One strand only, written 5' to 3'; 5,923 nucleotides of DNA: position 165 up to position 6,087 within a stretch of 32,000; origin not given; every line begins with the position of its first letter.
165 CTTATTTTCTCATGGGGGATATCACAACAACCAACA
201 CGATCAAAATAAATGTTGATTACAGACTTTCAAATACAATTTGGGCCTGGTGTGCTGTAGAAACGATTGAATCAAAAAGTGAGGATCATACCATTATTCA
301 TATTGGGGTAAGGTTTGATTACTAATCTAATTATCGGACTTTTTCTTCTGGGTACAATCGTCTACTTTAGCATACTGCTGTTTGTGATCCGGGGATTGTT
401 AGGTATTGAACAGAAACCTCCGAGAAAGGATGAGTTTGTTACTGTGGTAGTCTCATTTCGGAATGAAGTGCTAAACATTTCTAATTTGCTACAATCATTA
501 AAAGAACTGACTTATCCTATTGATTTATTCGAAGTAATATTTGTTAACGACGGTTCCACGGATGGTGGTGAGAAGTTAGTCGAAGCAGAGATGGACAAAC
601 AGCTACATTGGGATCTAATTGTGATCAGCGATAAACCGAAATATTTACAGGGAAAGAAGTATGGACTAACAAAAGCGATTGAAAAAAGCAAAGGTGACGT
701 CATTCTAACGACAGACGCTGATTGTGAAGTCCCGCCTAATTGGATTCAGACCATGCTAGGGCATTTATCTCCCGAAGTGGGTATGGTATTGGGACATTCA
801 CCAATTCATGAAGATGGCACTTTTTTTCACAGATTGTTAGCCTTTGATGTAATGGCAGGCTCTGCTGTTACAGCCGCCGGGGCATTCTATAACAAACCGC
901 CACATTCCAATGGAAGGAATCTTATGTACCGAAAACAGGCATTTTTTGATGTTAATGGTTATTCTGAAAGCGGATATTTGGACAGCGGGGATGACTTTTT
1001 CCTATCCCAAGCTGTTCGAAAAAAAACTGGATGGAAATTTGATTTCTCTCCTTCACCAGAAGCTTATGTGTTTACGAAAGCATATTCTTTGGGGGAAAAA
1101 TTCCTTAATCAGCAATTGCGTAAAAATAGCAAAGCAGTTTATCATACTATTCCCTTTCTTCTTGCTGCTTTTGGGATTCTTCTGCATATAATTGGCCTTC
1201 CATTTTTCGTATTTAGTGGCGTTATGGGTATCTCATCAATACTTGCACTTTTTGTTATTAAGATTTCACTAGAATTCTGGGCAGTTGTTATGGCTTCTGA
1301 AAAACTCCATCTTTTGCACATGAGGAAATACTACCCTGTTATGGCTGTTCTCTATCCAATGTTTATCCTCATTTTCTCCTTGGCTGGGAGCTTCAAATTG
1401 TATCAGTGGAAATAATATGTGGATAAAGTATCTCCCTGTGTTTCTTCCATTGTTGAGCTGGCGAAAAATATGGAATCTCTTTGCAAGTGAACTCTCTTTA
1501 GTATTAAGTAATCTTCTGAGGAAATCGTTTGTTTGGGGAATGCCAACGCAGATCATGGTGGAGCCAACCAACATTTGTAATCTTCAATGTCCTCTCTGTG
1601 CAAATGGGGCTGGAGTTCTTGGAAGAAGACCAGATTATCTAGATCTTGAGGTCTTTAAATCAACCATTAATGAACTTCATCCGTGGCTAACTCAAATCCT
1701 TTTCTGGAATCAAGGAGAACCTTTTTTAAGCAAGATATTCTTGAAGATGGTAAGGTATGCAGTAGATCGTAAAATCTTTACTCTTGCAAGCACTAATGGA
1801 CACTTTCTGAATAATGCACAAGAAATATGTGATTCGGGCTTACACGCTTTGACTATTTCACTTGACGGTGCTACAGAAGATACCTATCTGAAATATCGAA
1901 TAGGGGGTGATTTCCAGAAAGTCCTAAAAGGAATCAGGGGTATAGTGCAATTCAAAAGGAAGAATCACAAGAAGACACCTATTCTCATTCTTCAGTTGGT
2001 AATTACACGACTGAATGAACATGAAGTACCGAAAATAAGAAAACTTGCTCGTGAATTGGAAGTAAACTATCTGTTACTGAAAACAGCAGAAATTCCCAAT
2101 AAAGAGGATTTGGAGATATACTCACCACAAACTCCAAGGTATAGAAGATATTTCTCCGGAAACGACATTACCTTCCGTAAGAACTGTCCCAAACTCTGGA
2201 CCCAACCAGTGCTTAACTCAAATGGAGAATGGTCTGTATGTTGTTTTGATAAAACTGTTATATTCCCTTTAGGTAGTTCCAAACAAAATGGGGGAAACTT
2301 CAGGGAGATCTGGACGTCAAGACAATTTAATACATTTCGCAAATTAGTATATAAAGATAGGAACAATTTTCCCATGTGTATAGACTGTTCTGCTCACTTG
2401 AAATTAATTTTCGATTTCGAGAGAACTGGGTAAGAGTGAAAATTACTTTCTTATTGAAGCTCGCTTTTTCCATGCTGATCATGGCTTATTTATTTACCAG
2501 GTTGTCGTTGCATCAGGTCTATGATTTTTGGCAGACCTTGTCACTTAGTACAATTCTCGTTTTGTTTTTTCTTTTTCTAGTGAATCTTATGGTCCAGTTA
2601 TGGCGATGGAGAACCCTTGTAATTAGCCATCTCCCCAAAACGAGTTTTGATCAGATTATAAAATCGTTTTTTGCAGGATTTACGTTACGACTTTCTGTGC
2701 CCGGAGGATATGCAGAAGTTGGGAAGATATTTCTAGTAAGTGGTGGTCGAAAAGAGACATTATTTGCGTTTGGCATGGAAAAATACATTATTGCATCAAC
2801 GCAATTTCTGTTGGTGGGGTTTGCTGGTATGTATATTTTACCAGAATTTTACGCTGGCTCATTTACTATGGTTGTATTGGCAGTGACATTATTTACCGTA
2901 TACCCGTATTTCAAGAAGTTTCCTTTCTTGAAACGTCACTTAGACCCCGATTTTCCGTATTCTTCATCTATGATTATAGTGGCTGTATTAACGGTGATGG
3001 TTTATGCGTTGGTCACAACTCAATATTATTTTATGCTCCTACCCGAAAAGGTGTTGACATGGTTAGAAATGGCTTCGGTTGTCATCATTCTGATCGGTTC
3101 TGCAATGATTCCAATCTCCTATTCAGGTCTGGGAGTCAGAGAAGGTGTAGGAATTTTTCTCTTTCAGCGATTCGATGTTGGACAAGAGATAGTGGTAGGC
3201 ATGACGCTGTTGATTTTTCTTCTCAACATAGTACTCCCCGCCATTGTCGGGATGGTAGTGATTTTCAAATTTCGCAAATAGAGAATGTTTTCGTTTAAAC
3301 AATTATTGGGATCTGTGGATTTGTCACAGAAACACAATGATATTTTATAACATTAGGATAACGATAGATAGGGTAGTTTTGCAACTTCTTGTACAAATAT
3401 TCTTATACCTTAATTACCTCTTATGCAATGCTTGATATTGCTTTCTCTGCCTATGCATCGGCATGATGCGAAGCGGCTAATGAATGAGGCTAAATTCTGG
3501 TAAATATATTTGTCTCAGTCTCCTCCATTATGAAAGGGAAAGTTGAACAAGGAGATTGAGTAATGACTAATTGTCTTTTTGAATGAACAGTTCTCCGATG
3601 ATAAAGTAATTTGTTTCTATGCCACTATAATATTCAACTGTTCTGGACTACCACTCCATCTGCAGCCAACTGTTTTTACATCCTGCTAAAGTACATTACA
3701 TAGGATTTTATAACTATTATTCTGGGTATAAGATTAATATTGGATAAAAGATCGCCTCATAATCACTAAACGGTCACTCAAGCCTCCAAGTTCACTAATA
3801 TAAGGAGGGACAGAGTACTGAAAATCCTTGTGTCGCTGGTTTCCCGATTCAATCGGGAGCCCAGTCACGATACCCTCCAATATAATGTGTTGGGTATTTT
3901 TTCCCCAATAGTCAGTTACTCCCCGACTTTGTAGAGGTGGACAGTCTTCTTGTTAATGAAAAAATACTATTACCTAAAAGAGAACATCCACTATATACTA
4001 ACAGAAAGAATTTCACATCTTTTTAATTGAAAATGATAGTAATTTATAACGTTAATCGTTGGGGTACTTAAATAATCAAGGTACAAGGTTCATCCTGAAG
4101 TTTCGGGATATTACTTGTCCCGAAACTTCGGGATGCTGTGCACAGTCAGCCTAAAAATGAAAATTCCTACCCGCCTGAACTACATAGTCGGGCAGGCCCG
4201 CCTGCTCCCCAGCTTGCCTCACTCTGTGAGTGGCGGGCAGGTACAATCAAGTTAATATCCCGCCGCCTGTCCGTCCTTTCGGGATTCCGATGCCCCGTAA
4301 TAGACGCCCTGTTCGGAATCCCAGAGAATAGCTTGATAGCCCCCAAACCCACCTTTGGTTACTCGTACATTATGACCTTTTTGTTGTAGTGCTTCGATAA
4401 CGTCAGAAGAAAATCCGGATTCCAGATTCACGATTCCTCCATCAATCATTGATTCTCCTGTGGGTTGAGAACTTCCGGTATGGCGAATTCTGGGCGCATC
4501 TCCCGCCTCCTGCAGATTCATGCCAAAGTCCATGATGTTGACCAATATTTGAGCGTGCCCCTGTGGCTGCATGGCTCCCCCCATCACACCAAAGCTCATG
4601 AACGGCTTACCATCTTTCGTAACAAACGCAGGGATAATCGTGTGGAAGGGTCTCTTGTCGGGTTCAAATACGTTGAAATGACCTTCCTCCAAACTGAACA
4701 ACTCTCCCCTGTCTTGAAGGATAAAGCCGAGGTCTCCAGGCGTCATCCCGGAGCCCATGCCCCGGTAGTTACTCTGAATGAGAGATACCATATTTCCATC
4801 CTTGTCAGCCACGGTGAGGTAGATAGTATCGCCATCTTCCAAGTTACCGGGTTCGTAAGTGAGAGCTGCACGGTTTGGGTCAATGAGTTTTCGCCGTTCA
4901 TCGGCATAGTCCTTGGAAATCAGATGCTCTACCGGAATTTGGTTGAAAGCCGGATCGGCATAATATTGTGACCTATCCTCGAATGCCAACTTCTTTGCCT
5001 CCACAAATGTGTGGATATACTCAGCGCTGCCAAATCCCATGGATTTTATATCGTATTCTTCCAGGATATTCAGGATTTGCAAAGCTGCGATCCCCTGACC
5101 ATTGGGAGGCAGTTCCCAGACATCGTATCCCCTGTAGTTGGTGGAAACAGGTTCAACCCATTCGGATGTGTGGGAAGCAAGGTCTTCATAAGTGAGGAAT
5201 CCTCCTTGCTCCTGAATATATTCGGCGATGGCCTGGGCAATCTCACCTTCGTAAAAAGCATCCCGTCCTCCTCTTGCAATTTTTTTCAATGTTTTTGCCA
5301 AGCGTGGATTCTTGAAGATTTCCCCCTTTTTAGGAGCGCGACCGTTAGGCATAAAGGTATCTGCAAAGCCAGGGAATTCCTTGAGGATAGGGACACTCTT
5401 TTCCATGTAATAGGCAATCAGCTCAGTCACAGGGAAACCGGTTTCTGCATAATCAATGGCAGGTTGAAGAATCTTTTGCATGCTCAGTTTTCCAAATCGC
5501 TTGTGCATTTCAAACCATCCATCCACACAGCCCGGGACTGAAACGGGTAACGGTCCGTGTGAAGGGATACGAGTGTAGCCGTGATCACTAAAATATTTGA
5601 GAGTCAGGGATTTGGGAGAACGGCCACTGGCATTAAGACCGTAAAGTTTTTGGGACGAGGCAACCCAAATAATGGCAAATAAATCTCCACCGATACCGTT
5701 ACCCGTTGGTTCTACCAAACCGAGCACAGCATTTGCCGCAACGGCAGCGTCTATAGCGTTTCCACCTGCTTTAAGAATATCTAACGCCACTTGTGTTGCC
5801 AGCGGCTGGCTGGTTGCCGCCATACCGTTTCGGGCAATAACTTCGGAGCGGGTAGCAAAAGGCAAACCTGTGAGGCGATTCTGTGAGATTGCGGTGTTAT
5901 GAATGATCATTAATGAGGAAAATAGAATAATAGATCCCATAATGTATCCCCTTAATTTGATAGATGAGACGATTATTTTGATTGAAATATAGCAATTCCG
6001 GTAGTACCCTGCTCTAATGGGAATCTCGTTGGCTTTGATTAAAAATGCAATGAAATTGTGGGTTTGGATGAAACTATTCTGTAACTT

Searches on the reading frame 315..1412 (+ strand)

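Call 96: search_protein_families(library=pfam, proteins=[window:315-1412:+], max_evalue=0.00001)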
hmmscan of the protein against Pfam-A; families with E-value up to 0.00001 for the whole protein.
window:315-1412:+ (366 aa): 3 families
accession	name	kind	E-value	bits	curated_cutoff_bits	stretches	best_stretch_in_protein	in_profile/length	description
PF00535.33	Glycos_transf_2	-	2.6e-22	80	23.3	1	43-209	1-163/168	Glycosyl transferase family 2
PF13506.12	Glyco_transf_21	-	1.8e-15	57.3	21.7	1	102-269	6-171/174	Glycosyl transferase family 21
PF13632.12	Glyco_trans_2_3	-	1.3e-07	32.1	27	1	130-317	2-190/198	Glycosyl transferase family group 2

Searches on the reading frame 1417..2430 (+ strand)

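Call 96: search_protein_families(library=pfam, proteins=[window:1417-2430:+], max_evalue=0.00001)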
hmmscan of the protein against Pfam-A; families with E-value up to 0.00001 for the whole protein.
window:1417-2430:+ (338 aa): 2 families
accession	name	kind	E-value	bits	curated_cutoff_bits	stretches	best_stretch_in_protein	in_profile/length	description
PF04055.27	Radical_SAM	-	2.7e-15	57.4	29.5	1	48-210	1-165/166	Radical SAM superfamily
PF13186.11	SPASM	-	1.4e-09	38.5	21.5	1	257-324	1-66/67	Iron-sulfur cluster-binding domain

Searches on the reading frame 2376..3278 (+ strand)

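Call 96: search_protein_families(library=pfam, proteins=[window:2376-3278:+], max_evalue=0.00001)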
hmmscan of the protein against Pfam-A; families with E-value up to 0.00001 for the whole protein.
window:2376-3278:+ (301 aa): 1 family
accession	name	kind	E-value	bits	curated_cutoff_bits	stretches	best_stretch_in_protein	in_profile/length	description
PF03706.18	LPG_synthase_TM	-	2.9e-16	60.2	33.4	1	26-292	2-302/302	Lysylphosphatidylglycerol synthase TM region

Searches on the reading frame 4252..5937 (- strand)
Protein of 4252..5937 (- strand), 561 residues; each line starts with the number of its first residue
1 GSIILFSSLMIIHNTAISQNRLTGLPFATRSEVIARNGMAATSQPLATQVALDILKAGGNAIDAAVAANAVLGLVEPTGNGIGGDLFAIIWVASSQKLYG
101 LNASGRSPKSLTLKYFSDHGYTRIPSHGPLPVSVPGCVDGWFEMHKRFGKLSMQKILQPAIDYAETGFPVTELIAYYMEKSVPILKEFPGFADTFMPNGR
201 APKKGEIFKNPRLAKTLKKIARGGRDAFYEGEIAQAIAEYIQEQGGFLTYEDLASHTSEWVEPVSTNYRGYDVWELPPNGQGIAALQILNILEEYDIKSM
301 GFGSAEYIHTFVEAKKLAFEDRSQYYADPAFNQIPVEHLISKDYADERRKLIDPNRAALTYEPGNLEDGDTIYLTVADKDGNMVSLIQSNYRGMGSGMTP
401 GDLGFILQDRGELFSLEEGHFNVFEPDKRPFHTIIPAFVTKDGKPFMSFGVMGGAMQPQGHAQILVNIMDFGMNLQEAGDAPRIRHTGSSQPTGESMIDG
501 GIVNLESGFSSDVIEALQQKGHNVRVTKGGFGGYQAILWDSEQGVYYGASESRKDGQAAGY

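Call 96: search_protein_families(library=pfam, proteins=[window:4252-5937:-], max_evalue=0.00001)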
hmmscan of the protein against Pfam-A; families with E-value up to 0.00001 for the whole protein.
window:4252-5937:- (561 aa): 1 family
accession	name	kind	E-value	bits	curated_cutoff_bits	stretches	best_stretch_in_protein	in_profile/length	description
PF01019.26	G_glu_transpept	-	4.4e-169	564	27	1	53-556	2-512/512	Gamma-glutamyltranspeptidase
